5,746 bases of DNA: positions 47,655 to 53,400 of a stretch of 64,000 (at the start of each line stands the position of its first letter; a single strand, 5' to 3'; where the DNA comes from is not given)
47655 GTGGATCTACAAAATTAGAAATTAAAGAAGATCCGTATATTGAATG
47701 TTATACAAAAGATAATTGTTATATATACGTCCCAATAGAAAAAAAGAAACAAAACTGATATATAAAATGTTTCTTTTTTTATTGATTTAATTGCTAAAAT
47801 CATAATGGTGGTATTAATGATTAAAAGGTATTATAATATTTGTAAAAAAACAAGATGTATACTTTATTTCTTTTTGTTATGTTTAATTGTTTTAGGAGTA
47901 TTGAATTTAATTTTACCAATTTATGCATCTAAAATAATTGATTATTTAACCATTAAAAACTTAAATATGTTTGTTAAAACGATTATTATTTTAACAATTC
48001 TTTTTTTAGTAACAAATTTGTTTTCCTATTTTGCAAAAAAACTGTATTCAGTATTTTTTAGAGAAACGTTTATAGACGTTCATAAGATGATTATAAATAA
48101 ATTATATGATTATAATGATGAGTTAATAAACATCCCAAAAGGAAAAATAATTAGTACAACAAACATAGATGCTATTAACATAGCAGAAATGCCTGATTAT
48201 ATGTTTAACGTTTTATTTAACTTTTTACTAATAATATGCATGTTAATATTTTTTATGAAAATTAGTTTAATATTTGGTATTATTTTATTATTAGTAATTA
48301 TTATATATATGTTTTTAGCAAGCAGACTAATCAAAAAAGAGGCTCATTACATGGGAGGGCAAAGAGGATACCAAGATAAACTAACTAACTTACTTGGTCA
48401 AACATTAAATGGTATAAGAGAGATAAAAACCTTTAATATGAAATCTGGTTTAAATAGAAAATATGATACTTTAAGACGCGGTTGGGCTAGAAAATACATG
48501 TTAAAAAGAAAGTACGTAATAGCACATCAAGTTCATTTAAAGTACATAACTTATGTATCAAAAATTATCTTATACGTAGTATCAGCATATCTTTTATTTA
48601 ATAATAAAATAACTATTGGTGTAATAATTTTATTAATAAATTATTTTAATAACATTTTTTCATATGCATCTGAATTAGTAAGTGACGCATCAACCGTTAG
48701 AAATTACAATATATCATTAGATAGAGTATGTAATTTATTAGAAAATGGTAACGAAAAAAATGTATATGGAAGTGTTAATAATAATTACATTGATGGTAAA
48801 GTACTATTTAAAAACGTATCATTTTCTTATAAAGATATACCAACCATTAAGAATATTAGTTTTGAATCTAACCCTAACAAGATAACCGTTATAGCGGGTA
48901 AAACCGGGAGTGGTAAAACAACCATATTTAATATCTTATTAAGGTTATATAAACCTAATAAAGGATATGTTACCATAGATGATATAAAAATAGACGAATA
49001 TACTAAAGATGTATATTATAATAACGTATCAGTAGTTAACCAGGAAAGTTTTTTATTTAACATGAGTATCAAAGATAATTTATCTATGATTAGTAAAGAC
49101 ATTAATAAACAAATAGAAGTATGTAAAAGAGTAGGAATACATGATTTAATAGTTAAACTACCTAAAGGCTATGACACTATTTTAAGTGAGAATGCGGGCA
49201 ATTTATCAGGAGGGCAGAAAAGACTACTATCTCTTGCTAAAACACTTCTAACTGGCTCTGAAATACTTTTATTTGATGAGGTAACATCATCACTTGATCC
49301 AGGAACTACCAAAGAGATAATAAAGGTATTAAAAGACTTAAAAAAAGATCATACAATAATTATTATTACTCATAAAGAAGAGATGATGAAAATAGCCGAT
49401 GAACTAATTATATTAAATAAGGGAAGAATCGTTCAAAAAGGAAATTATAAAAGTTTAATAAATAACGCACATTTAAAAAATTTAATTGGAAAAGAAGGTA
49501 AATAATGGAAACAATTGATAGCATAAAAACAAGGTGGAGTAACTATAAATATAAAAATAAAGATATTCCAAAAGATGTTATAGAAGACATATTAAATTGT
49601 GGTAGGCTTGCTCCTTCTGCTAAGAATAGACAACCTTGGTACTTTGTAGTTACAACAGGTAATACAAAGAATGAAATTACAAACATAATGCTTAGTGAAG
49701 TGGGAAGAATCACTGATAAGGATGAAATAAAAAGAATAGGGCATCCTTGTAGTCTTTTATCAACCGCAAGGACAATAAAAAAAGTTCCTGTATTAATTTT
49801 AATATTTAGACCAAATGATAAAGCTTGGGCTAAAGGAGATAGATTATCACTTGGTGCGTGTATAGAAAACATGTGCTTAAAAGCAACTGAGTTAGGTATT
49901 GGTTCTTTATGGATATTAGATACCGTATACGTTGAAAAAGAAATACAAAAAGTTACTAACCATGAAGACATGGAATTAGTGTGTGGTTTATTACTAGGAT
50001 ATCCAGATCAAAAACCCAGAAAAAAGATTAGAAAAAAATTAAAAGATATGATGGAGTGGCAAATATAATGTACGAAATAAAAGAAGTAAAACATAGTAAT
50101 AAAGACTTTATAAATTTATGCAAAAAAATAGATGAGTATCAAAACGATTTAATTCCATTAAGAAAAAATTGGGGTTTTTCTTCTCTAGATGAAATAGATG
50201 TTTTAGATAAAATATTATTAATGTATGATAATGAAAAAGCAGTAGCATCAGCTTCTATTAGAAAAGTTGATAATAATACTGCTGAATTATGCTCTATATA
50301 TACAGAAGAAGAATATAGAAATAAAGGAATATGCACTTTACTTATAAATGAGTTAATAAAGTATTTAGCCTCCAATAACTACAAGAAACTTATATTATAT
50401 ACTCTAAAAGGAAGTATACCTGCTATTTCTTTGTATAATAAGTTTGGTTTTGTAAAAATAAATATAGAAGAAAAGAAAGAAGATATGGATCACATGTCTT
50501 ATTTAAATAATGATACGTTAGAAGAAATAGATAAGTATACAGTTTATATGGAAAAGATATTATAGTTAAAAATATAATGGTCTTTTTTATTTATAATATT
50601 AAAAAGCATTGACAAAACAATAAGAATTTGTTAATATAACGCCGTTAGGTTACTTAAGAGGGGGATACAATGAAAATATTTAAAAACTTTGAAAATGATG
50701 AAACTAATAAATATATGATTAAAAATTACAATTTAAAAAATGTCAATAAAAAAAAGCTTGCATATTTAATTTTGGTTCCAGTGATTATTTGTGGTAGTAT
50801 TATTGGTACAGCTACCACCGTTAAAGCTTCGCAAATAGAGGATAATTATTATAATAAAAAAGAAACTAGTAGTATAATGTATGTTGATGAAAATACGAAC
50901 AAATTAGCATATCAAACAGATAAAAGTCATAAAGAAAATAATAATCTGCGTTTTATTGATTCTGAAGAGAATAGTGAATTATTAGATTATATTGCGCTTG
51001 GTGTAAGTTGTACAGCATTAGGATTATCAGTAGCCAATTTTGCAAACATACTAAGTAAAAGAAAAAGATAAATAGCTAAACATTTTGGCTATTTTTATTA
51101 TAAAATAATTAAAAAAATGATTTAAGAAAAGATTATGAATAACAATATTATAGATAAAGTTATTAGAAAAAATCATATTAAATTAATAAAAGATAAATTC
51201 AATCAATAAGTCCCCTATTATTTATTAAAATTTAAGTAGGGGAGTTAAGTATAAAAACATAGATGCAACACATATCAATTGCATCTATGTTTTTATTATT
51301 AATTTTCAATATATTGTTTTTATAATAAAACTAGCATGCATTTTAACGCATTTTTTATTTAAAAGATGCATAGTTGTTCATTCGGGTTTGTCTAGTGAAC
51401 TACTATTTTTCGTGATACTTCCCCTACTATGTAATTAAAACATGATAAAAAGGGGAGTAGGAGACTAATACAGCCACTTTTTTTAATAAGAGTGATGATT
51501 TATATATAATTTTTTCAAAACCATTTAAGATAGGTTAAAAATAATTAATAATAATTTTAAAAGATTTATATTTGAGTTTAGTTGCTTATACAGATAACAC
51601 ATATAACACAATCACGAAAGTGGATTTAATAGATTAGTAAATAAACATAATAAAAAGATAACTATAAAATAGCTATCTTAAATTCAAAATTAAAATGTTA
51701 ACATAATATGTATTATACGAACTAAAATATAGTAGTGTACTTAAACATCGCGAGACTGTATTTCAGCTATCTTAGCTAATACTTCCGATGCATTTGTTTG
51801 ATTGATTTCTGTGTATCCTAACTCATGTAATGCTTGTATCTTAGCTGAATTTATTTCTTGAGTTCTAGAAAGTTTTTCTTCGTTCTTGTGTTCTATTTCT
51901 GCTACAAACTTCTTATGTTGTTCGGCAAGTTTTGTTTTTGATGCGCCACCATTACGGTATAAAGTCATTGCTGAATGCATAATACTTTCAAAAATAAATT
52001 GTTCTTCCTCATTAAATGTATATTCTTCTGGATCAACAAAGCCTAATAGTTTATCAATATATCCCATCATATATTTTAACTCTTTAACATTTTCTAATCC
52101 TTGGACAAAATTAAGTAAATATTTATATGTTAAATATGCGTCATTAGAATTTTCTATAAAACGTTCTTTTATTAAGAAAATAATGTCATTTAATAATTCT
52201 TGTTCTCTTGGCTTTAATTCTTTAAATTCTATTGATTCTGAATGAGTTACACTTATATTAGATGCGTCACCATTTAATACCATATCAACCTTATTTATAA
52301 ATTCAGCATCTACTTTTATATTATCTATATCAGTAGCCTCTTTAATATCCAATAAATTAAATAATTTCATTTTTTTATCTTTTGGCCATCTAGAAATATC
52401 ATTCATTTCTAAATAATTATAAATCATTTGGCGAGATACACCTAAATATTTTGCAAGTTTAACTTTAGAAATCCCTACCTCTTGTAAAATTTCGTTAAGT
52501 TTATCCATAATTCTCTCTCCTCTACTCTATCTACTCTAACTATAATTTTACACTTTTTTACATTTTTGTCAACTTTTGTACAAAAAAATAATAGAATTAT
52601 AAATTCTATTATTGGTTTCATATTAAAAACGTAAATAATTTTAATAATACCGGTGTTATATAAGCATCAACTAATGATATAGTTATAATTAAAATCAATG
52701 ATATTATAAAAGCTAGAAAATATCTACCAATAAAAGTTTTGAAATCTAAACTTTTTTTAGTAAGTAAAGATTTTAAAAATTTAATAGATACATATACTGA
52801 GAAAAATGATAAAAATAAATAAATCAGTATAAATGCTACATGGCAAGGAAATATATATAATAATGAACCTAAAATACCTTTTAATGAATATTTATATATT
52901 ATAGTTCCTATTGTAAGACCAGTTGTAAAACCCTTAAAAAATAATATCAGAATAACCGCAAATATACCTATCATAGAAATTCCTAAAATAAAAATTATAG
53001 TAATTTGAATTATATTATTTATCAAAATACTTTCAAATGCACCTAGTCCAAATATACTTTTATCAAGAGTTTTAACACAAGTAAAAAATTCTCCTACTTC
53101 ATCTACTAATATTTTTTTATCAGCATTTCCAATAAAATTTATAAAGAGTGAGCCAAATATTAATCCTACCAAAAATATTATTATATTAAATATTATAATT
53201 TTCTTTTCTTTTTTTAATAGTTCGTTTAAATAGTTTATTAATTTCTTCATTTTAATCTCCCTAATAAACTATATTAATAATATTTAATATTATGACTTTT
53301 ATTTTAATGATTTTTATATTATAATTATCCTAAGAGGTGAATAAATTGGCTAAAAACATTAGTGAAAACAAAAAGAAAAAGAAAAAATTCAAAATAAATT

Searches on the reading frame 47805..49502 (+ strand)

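Call 75: search_protein_families(library=pfam, proteins=[window:47805-49502:+], max_evalue=0.0001)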
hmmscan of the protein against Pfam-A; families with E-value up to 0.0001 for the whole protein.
window:47805-49502:+ (566 aa): 5 families
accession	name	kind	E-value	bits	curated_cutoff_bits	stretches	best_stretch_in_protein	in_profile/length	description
PF00005.33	ABC_tran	-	2.5e-27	96.6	25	1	349-495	2-137/137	ABC transporter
PF00664.28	ABC_membrane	-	3.3e-16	60.2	28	1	22-286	3-271/274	ABC transporter transmembrane region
PF13304.12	AAA_21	-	6.8e-13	49.8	27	1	462-524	233-299/304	AAA domain, putative AbiEii toxin, Type IV TA system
PF02463.25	SMC_N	-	4.4e-12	46.3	40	1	358-537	24-211/220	RecF/RecN/SMC N terminal domain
PF09818.15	ABC_ATPase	-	4.6e-05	23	23.2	0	441-496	133-187/283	P-loop domain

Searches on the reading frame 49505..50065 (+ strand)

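Call 75: search_protein_families(library=pfam, proteins=[window:49505-50065:+], max_evalue=0.0001)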
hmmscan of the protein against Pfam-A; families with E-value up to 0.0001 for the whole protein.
window:49505-50065:+ (187 aa): 2 families
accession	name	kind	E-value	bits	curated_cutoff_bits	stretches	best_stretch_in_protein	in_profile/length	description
PF00881.29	Nitroreductase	-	7.6e-26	91.7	23.5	1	7-166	1-167/167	Nitroreductase family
PF14512.11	TM1586_NiRdase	-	3.9e-16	59.8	27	2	91-184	63-150/215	Putative TM nitroreductase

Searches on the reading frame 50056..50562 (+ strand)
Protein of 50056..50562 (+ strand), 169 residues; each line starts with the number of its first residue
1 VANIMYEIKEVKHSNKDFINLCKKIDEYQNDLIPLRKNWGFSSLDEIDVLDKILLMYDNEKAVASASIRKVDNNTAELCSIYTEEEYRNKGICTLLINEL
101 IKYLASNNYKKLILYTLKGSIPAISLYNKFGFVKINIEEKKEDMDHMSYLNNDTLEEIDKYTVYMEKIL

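Call 75: search_protein_families(library=pfam, proteins=[window:50056-50562:+], max_evalue=0.0001)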
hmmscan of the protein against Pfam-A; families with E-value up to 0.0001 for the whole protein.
window:50056-50562:+ (169 aa): 6 families
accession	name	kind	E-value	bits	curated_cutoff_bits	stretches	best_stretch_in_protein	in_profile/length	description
PF00583.31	Acetyltransf_1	-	5.9e-17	62.4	20.7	1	50-132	32-116/116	Acetyltransferase (GNAT) family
PF23209.2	IDM1_C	-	1.8e-12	48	33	1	55-151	37-130/140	Increased DNA methylation 1, C-terminal domain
PF13508.13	Acetyltransf_7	-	1.8e-11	44.7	27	1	53-133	5-83/84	Acetyltransferase (GNAT) domain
PF13673.13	Acetyltransf_10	-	2e-10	41.2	23.6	1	53-147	33-122/128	Acetyltransferase (GNAT) domain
PF08445.16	FR47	-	3e-08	34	22.1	1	71-136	17-81/86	FR47-like protein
PF13420.13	Acetyltransf_4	-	1.3e-07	32.2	24.3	1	53-140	51-142/155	Acetyltransferase (GNAT) domain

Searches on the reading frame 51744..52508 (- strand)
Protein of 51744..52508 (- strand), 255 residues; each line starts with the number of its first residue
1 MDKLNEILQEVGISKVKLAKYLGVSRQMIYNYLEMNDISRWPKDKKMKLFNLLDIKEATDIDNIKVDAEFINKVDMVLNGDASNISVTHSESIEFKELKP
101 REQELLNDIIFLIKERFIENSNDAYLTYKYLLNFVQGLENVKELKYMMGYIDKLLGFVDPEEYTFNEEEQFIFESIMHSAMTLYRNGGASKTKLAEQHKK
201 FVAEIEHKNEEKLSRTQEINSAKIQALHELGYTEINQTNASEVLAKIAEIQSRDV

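Call 75: search_protein_families(library=pfam, proteins=[window:51744-52508:-], max_evalue=0.0001)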
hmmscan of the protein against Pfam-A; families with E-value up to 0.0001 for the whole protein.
window:51744-52508:- (255 aa): 1 family
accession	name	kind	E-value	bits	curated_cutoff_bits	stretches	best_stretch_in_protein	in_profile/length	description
PF02796.21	HTH_7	-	1e-05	26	23.8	0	9-34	18-43/45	Helix-turn-helix domain of resolvase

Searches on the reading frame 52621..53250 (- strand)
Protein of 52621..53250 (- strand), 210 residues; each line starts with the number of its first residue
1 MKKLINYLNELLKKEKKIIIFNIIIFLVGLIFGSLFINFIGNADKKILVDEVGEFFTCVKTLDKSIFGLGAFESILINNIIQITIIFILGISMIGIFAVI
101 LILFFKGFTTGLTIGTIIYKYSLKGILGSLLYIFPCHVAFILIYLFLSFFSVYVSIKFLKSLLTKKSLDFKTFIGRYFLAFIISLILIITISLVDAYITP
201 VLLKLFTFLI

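Call 75: search_protein_families(library=pfam, proteins=[window:52621-53250:-], max_evalue=0.0001)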
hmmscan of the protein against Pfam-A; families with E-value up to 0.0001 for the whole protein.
window:52621-53250:- (210 aa): 1 family
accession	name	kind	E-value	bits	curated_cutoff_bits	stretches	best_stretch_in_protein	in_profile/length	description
PF01944.22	SpoIIM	-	1e-15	58.5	26.9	1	23-200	2-163/163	Stage II sporulation protein M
